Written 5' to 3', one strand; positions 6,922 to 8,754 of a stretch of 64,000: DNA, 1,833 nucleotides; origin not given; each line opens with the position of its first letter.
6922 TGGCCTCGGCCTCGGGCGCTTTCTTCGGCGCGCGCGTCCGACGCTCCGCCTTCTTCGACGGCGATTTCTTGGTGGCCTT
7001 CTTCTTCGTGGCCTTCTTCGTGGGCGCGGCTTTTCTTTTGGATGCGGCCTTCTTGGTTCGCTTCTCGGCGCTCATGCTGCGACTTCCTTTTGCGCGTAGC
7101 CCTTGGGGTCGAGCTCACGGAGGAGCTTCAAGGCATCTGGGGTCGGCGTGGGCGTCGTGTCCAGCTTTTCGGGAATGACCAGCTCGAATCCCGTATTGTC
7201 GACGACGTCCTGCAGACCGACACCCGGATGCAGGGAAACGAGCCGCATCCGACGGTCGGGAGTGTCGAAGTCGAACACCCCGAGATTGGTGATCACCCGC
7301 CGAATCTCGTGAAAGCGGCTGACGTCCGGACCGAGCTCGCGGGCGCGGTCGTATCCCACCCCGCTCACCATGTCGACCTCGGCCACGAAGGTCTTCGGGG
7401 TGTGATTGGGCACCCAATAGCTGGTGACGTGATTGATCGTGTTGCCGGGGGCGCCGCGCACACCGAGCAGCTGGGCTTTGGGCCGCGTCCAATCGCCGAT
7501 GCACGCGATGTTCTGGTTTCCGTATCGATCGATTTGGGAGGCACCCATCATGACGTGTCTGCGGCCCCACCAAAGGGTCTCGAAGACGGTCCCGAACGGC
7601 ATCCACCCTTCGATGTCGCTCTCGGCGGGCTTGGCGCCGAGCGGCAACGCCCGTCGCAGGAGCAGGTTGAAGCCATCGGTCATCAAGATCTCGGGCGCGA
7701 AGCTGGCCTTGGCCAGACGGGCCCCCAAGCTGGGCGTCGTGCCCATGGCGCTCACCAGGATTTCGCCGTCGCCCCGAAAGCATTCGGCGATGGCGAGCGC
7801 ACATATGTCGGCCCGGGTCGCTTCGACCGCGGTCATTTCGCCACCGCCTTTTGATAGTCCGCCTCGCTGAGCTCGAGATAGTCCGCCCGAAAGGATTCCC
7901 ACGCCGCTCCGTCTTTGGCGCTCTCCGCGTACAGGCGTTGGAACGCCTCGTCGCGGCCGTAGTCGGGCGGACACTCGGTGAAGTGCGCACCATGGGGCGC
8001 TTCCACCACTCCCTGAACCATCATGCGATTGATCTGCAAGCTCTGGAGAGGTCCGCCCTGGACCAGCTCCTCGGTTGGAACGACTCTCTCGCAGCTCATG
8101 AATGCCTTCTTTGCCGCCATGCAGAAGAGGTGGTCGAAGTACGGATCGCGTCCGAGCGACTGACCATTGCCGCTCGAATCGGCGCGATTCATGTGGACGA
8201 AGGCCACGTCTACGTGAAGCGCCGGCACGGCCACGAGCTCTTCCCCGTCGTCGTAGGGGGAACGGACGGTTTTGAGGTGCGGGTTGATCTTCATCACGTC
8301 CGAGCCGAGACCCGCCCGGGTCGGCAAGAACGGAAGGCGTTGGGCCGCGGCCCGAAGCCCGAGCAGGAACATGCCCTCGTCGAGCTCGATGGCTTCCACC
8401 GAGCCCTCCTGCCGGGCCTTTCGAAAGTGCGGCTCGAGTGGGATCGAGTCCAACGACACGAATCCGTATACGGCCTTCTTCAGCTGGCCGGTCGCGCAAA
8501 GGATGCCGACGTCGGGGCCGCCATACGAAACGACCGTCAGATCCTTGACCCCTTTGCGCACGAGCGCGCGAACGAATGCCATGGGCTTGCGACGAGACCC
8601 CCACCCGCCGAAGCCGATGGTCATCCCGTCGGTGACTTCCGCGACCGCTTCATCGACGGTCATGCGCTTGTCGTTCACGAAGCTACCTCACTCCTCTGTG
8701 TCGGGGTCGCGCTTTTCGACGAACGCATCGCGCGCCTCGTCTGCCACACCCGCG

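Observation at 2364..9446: The operon is syntenic with the actinobacterial steroid ring C/D (HIP) degradation module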

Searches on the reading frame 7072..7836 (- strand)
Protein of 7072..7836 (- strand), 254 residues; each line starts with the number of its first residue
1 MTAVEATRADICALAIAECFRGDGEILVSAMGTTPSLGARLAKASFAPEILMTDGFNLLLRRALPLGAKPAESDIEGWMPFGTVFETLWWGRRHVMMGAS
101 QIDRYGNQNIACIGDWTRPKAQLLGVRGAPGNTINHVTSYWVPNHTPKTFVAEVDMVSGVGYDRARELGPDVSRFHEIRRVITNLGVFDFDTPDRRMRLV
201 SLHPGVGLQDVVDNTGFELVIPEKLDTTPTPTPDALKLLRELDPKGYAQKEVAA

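Call 10: search_solved_structures(query=window:7072-7836:-, show_alignments=1)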
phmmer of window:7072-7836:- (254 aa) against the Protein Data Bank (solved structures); distinct sequences matched with E-value up to 0.001: 8.
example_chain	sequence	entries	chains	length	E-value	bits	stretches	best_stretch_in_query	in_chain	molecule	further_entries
6con_B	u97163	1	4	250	5.2e-84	284.8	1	6-252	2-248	CoA-transferase subunit beta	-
6co6_B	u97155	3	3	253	2.7e-77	262.8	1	2-253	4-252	Probable CoA-transferase beta subunit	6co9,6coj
1poi_B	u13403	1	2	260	7e-19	71.4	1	86-246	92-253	GLUTACONATE COENZYME A-TRANSFERASE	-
5n01_D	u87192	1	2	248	1.3e-09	41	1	33-250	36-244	Glutaconate CoA-transferase family, subunit B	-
5n02_D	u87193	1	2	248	1.3e-09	41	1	33-250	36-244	Glutaconate CoA-transferase family, subunit B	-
5n00_B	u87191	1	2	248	1.4e-09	40.9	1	34-250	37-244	Glutaconate CoA-transferase family, subunit B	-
5n03_D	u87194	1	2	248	1.8e-09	40.5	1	80-250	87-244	Glutaconate CoA-transferase family, subunit B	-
5mzw_D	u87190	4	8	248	2e-09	40.4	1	81-250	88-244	Glutaconate CoA-transferase family, subunit B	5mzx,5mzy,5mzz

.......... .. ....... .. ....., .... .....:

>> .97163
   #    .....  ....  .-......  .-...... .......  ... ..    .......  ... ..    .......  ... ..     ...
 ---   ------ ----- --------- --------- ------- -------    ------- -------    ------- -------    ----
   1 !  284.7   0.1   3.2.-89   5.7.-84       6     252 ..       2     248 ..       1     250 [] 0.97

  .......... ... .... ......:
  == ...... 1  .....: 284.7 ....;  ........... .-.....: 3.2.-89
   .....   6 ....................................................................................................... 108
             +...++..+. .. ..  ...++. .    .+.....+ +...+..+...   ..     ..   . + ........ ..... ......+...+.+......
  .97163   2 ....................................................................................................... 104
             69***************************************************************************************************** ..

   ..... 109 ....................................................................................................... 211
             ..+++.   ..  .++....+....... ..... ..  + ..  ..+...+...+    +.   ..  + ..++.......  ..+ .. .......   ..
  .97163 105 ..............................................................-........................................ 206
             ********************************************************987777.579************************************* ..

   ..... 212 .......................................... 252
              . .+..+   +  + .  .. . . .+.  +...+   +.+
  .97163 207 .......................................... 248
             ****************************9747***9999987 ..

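Call 16: find_encoding_contigs(protein=window:7072-7836:-, flank=10000, max_places=6)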
Protein window:7072-7836:- (254 aa): 4 contigs read that carry it; 4 places shown.
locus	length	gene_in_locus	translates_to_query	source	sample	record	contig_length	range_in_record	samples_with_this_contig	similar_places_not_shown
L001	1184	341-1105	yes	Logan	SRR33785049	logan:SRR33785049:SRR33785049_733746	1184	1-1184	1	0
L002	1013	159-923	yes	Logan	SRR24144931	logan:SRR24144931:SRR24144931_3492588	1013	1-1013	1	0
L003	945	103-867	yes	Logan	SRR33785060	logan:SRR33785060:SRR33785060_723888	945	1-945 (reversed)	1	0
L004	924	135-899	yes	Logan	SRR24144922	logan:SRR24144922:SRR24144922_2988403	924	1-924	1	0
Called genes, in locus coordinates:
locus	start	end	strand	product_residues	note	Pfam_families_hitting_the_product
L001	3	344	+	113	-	?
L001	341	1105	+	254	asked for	PF01144:CoA_trans (weak)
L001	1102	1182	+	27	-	?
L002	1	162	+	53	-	?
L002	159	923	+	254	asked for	PF01144:CoA_trans (weak)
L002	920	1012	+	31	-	?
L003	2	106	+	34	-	?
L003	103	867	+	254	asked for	PF01144:CoA_trans (weak)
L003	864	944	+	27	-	?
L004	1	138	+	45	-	?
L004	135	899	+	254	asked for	PF01144:CoA_trans (weak)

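Call 32: search_solved_structures(query=window:7072-7836:-, show_alignments=3, max_evalue=1e-15)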
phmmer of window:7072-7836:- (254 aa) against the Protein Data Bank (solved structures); distinct sequences matched with E-value up to 1e-15: 3.
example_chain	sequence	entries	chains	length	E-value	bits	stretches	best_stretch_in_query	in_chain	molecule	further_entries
6con_B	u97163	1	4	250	5.2e-84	284.8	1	6-252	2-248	CoA-transferase subunit beta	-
6co6_B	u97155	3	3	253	2.7e-77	262.8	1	2-253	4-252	Probable CoA-transferase beta subunit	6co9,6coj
1poi_B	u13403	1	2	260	7e-19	71.4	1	86-246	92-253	GLUTACONATE COENZYME A-TRANSFERASE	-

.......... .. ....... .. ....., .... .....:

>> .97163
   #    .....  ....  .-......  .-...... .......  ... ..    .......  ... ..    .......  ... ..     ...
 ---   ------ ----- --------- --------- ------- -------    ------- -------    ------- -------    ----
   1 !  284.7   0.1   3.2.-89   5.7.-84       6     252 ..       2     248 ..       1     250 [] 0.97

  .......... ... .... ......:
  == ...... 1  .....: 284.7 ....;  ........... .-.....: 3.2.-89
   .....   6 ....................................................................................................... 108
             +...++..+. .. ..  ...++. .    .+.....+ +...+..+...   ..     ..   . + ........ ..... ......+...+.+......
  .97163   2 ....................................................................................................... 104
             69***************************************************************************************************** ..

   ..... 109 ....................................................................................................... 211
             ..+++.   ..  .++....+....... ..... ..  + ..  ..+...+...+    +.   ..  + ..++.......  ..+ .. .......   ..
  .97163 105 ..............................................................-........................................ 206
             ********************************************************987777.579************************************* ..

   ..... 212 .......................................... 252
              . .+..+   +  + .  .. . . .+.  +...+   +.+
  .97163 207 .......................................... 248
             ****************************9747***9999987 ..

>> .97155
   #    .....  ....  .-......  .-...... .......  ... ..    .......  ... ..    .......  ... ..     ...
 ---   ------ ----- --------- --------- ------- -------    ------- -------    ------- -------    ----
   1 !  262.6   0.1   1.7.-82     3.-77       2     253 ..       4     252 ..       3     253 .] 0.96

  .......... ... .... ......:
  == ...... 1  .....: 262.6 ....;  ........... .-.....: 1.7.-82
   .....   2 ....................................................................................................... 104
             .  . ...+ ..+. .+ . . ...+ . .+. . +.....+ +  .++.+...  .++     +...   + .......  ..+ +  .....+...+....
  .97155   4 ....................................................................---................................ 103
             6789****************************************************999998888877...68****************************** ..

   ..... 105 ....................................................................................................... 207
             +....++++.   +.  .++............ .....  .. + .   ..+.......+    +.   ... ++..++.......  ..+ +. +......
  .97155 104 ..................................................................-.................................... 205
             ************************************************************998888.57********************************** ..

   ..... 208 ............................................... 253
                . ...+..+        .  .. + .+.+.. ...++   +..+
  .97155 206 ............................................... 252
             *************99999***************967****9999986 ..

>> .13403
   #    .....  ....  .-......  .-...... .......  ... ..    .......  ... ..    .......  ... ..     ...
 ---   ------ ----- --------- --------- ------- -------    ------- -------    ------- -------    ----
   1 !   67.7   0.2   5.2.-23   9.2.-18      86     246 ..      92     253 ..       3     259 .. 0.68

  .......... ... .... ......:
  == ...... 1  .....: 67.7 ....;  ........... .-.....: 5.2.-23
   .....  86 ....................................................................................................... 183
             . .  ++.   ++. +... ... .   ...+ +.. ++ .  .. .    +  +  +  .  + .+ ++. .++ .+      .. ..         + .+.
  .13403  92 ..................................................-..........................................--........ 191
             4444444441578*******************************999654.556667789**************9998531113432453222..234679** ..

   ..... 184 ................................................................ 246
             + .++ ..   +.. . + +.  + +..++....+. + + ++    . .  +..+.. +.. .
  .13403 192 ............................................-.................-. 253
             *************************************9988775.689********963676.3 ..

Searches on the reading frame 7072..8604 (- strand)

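Call 5: search_protein_families(library=pfam, proteins=[window:7072-8604:-])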
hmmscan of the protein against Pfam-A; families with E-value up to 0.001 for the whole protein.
window:7072-8604:- (510 aa): 1 family
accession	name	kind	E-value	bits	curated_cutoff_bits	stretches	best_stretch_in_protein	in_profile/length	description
PF01144.29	CoA_trans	-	2.1e-05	24.4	23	1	351-470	104-217/217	Coenzyme A transferase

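Call 6: search_protein_families(library=ncbifam, proteins=[window:7072-8604:-])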
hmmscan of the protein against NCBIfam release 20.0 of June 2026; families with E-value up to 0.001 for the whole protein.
window:7072-8604:- (510 aa): 0 families
